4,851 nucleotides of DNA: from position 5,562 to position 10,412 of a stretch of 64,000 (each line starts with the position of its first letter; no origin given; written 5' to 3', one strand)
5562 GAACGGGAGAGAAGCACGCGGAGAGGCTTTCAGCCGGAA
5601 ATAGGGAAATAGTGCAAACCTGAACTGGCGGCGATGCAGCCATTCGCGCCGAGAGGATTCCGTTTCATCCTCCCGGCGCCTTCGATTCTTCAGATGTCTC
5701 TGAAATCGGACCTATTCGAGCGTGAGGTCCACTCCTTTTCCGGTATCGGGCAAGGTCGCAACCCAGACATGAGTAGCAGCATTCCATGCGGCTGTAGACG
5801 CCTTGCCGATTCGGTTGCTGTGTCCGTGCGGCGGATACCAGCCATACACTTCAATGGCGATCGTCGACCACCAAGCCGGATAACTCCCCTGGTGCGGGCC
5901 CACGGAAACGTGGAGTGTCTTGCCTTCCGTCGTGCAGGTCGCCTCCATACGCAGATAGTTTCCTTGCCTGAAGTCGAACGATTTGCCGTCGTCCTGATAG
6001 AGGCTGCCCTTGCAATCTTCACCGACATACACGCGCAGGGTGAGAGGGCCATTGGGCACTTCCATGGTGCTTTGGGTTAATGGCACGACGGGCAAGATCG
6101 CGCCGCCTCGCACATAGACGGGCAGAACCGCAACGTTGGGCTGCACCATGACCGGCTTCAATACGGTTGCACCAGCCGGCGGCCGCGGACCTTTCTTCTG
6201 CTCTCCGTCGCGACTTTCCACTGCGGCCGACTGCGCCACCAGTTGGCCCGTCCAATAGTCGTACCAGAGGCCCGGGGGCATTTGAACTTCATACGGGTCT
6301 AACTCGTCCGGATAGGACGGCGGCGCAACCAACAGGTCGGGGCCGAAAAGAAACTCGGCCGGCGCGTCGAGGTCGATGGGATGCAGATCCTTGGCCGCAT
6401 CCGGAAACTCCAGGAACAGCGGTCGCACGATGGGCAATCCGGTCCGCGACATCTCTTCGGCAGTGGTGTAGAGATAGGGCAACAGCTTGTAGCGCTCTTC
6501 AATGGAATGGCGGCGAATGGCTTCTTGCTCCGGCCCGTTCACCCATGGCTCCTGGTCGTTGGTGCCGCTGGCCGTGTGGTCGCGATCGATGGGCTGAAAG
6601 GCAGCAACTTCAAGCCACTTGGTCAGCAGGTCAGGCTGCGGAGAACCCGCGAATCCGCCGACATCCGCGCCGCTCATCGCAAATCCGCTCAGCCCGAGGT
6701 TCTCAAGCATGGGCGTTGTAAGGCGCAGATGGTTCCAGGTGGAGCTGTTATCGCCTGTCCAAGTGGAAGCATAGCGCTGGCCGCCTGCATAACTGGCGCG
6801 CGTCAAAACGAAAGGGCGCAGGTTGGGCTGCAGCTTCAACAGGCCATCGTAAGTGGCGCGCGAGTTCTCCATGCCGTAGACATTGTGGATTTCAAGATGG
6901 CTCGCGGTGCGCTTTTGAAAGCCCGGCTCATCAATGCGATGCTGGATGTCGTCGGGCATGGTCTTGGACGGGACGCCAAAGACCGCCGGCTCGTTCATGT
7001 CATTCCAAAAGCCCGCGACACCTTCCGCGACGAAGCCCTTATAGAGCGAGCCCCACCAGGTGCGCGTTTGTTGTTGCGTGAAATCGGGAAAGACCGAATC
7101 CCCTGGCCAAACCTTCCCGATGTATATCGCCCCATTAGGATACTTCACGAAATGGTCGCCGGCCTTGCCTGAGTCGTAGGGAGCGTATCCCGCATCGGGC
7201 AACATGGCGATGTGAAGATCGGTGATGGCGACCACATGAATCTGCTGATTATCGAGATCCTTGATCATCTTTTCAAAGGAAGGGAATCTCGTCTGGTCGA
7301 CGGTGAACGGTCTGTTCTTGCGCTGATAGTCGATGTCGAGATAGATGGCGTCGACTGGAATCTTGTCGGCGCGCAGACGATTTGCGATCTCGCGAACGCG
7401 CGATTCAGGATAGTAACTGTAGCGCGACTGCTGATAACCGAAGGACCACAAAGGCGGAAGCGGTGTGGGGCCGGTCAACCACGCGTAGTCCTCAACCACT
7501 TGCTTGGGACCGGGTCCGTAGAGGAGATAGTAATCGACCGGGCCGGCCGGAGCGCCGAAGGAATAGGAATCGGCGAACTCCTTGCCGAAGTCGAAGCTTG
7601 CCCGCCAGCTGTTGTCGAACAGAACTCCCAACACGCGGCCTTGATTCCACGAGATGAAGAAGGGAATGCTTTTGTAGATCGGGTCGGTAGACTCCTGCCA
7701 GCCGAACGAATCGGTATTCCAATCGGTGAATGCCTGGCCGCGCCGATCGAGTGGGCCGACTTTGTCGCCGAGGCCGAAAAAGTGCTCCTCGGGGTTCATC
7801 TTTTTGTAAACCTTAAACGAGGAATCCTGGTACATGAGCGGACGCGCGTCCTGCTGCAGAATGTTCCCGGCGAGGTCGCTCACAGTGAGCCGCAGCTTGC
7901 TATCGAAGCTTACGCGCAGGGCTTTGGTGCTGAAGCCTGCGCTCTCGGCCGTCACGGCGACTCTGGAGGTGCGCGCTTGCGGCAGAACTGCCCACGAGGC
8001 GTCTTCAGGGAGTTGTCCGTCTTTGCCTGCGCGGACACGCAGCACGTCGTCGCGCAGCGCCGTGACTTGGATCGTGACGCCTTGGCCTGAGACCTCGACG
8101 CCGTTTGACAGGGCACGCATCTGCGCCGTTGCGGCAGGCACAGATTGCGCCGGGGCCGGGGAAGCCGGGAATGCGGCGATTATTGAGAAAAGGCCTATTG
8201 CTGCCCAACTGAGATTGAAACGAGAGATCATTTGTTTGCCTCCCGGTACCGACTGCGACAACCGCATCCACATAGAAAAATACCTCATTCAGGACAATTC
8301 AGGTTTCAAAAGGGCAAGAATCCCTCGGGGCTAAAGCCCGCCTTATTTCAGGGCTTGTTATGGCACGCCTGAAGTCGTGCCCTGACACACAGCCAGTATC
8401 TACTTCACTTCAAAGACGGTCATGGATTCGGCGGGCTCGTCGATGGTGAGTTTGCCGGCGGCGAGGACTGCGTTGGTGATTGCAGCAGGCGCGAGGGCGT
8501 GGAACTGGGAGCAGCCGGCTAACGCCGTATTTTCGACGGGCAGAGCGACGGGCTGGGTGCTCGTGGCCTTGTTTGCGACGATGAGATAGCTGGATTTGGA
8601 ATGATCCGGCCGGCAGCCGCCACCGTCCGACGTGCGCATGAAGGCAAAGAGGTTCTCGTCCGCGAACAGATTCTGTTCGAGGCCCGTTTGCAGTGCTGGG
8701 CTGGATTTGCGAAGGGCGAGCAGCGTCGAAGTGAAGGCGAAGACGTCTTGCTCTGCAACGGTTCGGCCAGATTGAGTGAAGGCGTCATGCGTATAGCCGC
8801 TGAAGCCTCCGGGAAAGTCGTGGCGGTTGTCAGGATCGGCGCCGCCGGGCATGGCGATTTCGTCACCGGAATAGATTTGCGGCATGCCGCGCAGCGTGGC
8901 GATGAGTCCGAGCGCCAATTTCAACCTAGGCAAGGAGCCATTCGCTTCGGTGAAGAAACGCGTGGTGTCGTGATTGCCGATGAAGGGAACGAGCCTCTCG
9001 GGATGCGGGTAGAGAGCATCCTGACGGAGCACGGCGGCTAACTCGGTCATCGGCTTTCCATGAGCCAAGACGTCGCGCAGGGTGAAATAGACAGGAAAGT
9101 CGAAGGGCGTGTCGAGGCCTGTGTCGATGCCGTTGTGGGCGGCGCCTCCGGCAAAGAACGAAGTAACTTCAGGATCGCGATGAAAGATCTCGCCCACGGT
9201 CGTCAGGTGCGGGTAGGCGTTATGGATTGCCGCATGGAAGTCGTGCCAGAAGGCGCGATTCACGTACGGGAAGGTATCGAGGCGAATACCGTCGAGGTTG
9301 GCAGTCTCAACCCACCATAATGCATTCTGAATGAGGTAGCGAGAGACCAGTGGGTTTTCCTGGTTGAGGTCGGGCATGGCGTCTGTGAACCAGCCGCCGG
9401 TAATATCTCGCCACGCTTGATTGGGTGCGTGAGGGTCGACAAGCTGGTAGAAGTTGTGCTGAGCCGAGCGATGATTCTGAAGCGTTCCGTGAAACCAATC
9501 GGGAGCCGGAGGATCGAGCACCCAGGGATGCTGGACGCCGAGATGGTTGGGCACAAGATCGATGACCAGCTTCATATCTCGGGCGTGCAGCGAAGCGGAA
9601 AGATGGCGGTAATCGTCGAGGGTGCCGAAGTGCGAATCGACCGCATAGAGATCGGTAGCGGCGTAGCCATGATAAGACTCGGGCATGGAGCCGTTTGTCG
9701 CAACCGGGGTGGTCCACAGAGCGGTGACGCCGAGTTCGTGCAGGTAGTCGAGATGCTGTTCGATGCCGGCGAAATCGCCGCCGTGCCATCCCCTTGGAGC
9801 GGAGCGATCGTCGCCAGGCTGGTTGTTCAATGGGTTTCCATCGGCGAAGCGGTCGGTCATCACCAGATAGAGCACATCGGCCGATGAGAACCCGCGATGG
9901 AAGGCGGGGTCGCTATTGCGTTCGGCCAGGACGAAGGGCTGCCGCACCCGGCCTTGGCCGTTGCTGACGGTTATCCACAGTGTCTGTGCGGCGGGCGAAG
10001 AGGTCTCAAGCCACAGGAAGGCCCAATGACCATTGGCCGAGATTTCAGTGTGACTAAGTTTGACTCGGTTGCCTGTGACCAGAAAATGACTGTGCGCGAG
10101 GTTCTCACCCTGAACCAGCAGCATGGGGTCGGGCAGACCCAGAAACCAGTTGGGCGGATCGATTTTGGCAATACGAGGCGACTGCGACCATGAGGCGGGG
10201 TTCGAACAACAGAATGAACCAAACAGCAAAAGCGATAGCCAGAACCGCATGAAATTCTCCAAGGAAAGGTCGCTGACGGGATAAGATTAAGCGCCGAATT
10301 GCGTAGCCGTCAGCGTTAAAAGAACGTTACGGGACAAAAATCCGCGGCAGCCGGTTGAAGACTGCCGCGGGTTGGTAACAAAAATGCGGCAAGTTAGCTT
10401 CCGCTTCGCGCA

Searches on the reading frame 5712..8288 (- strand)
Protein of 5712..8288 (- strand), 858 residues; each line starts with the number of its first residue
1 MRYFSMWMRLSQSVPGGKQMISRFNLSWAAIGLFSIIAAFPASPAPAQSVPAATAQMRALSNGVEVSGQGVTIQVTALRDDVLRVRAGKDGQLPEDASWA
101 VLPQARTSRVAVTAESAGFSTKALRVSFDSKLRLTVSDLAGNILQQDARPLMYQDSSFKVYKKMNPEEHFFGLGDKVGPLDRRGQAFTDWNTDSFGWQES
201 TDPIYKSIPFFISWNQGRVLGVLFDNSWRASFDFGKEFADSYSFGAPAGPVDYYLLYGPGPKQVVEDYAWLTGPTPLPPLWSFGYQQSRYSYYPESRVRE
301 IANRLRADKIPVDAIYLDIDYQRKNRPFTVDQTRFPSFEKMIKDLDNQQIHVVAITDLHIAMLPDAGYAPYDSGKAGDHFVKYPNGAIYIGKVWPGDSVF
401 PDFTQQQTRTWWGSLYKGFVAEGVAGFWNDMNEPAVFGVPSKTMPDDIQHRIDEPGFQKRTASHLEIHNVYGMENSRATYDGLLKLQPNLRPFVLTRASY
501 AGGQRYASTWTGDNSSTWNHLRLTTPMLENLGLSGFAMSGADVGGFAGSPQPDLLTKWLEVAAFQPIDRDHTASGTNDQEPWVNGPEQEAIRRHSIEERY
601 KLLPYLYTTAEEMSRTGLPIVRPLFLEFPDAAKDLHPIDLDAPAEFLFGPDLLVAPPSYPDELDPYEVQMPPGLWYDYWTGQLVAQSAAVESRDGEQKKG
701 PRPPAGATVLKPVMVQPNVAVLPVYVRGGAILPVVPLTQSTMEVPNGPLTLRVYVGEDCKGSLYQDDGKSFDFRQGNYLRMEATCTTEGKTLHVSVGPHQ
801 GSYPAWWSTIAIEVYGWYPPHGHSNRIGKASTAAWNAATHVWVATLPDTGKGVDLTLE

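Call 45: search_protein_families(library=pfam, proteins=[window:5712-8288:-], max_evalue=0.00001)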
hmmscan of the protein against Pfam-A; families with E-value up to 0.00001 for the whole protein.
window:5712-8288:- (858 aa): 4 families
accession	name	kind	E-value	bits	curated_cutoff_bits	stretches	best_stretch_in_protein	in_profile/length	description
PF01055.32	Glyco_hydro_31_2nd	-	6.1e-111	371.3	23.5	1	275-608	1-327/328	Glycosyl hydrolases family 31 TIM-barrel domain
PF13802.12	Gal_mutarotas_2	-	3.9e-39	135.3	27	1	72-233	1-184/184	Glycosyl hydrolase 31 N-terminal galactose mutarotase-like domain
PF17137.9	DUF5110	-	2.1e-15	56.9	27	1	748-812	1-66/71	Domain of unknown function (DUF5110)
PF21365.3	Glyco_hydro_31_3rd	-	1.1e-14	55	24.4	1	617-732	1-87/87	Glycosyl hydrolase family 31 C-terminal domain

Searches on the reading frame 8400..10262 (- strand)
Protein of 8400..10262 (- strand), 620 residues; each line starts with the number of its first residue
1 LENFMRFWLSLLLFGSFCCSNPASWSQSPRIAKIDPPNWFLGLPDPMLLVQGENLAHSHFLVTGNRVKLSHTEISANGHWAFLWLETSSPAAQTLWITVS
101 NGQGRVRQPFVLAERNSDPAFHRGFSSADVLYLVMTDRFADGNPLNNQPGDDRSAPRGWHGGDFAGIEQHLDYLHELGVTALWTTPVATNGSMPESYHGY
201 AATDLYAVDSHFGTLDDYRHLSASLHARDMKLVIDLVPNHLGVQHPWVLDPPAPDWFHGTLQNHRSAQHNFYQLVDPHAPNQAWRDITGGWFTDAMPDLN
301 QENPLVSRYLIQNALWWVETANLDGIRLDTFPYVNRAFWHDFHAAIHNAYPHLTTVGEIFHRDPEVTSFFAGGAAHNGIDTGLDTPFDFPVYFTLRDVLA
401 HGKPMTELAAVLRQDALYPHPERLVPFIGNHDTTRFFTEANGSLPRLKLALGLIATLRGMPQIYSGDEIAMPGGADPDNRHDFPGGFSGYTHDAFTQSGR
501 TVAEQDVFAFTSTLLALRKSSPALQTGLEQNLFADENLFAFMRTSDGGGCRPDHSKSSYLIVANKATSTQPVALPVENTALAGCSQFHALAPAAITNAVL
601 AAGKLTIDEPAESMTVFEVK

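Call 45: search_protein_families(library=pfam, proteins=[window:8400-10262:-], max_evalue=0.00001)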
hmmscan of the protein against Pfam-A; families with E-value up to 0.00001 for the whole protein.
window:8400-10262:- (620 aa): 2 families
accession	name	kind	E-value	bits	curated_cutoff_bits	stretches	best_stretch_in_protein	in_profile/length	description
PF00128.31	Alpha-amylase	-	2.3e-56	192.4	22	1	134-475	2-381/446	Alpha amylase, catalytic domain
PF09087.17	Cyc-maltodext_N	-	5.6e-13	49.5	25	1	33-116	1-88/88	Cyclomaltodextrinase, N-terminal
